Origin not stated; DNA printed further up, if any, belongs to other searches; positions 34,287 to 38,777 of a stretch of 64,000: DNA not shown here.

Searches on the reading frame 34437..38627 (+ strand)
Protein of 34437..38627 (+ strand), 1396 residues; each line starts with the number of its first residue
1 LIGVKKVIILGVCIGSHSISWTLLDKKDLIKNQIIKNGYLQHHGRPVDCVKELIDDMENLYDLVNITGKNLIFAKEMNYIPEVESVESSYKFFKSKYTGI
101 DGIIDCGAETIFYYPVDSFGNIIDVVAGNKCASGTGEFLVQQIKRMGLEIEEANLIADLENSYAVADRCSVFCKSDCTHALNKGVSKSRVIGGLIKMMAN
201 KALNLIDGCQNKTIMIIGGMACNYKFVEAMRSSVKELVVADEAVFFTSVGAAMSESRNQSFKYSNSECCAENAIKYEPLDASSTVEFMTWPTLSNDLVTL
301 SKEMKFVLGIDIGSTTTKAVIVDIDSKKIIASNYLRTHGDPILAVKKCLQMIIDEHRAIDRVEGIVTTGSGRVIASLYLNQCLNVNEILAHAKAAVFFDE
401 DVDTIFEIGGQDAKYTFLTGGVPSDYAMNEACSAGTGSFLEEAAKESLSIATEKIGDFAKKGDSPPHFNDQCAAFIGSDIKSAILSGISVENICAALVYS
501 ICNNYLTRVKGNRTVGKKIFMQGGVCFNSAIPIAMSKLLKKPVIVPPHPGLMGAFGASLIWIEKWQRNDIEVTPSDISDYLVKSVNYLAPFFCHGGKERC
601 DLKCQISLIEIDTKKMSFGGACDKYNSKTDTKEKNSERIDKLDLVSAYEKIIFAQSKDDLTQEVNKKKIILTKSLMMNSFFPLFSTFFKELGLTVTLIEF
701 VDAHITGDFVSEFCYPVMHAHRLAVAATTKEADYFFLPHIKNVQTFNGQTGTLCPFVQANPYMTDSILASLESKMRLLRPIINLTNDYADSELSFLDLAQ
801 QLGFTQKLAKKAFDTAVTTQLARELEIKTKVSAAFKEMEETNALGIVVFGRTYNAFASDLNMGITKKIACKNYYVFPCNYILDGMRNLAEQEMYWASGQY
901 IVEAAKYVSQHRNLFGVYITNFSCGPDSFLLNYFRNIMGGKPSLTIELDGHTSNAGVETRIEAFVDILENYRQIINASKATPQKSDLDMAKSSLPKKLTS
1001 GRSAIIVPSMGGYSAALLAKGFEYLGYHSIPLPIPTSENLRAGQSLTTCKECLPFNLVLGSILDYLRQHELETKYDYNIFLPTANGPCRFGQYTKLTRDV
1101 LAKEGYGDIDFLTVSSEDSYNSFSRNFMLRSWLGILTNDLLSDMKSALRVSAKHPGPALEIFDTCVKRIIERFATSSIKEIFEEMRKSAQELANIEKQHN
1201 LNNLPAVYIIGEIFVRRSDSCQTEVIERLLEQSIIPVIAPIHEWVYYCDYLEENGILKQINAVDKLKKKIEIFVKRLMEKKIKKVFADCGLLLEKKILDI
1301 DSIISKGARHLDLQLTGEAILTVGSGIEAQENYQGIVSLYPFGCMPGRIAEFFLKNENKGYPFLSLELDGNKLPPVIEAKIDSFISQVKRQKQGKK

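Call 58: search_protein_families(library=pfam, proteins=[window:34437-38627:+], max_evalue=0.00001)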
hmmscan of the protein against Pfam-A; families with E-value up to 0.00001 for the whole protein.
window:34437-38627:+ (1396 aa): 2 families
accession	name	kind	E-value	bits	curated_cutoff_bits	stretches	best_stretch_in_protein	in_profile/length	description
PF01869.26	BcrAD_BadFG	-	4.1e-52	177.8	31.5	2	308-560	1-270/271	BadF/BadG/BcrA/BcrD ATPase family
PF09989.15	DUF2229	-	4.9e-36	124.8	29.4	1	671-878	4-215/218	CoA enzyme activase uncharacterised domain (DUF2229)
